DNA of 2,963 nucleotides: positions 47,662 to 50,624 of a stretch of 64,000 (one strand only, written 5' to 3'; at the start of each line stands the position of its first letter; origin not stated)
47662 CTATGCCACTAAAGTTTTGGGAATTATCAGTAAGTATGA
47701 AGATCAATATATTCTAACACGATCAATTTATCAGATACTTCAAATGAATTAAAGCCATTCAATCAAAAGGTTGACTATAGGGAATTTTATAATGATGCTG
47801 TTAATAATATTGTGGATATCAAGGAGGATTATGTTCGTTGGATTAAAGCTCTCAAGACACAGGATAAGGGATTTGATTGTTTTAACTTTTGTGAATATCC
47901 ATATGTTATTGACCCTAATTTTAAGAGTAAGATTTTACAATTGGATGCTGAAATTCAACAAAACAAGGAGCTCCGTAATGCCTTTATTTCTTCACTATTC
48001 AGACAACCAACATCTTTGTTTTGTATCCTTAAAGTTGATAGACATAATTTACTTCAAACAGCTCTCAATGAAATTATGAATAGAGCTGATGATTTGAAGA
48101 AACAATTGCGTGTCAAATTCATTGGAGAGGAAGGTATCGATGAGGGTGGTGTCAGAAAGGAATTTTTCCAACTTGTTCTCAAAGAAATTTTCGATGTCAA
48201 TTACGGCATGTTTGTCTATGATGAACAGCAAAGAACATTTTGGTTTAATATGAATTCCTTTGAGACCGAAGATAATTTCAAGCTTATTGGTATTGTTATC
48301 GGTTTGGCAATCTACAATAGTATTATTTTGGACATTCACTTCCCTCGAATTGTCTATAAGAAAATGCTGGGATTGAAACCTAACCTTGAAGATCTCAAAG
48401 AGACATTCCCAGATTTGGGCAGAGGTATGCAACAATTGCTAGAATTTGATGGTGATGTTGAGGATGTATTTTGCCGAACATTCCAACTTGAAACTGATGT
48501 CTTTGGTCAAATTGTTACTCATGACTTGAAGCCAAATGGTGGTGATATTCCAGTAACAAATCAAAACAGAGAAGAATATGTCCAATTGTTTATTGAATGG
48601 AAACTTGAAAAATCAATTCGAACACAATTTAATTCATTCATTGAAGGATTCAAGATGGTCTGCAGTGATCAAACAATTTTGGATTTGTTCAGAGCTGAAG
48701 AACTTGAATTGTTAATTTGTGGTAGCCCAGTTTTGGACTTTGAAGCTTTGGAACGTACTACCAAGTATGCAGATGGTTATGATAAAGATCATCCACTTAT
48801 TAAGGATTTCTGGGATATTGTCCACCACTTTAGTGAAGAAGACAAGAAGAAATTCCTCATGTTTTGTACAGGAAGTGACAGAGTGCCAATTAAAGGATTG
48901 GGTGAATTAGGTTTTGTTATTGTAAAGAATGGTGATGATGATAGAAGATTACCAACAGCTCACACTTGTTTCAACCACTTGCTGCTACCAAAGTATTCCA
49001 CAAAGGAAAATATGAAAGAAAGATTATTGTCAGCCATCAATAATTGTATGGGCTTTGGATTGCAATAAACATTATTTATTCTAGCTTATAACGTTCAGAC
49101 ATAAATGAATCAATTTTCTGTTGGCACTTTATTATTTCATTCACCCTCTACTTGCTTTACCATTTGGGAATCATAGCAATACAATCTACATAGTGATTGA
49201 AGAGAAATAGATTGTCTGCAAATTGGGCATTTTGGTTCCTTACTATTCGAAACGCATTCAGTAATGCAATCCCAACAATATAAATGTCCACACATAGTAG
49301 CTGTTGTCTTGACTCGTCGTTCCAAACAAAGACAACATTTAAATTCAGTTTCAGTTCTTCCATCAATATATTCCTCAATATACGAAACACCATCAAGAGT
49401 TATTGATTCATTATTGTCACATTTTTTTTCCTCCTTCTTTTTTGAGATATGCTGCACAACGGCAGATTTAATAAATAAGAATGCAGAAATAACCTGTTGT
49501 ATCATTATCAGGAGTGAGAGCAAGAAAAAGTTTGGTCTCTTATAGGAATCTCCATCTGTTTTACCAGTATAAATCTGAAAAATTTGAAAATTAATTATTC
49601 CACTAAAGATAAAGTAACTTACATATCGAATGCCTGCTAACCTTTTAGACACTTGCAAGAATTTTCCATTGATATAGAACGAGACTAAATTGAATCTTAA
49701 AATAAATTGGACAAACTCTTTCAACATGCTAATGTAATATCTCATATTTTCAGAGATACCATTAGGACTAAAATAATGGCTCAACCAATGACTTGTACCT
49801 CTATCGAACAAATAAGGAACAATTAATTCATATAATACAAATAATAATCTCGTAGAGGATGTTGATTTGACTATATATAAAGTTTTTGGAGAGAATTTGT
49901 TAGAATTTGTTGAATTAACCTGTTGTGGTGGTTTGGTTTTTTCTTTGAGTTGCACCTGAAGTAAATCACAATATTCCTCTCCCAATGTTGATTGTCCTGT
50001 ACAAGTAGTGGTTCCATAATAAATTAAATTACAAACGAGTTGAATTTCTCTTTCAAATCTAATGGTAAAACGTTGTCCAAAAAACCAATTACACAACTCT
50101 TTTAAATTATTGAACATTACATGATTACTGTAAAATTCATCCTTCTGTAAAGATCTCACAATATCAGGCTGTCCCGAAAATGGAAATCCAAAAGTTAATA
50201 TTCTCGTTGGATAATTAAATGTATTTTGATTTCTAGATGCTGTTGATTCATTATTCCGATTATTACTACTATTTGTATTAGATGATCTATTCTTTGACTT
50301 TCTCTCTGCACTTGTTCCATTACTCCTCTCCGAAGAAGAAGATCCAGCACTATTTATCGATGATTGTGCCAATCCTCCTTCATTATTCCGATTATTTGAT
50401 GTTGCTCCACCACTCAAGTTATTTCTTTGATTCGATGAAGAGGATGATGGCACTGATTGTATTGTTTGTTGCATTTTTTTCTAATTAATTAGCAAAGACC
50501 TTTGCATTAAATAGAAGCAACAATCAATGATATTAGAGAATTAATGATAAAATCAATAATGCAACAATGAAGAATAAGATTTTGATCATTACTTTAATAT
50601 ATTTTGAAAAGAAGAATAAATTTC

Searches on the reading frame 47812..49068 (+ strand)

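Call 17: search_protein_families(library=pfam, proteins=[window:47812-49068:+], max_evalue=0.0001)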
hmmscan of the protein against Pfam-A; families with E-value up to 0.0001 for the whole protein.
window:47812-49068:+ (418 aa): 1 family
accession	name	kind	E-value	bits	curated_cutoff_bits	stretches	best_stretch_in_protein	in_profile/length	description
PF00632.30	HECT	-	6.1e-106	354.9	23.9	1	121-417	2-305/306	HECT-domain (ubiquitin-transferase)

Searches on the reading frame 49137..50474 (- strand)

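Call 17: search_protein_families(library=pfam, proteins=[window:49137-50474:-], max_evalue=0.0001)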
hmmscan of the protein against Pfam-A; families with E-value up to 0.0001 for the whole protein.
window:49137-50474:- (445 aa): 5 families
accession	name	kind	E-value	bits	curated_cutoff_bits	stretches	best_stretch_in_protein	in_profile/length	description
PF04757.19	Pex2_Pex12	-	8.5e-22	78.4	25.1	1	122-333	10-205/214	Pex2 / Pex12 amino terminal region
PF13920.12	zf-C3HC4_3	-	2.9e-08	33.8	27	1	378-424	3-47/49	Zinc finger, C3HC4 type (RING finger)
PF13639.12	zf-RING_2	-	8e-06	26.5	27.3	1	379-420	2-44/44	Ring finger domain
PF00097.31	zf-C3HC4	-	3.4e-05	24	21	1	380-419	1-40/40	Zinc finger, C3HC4 type (RING finger)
PF24921.1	RING_XB3-XBAT31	-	3.7e-05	24.1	50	0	380-424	2-56/57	E3 ubiquitin-protein ligase XB3/XBAT31 RING finger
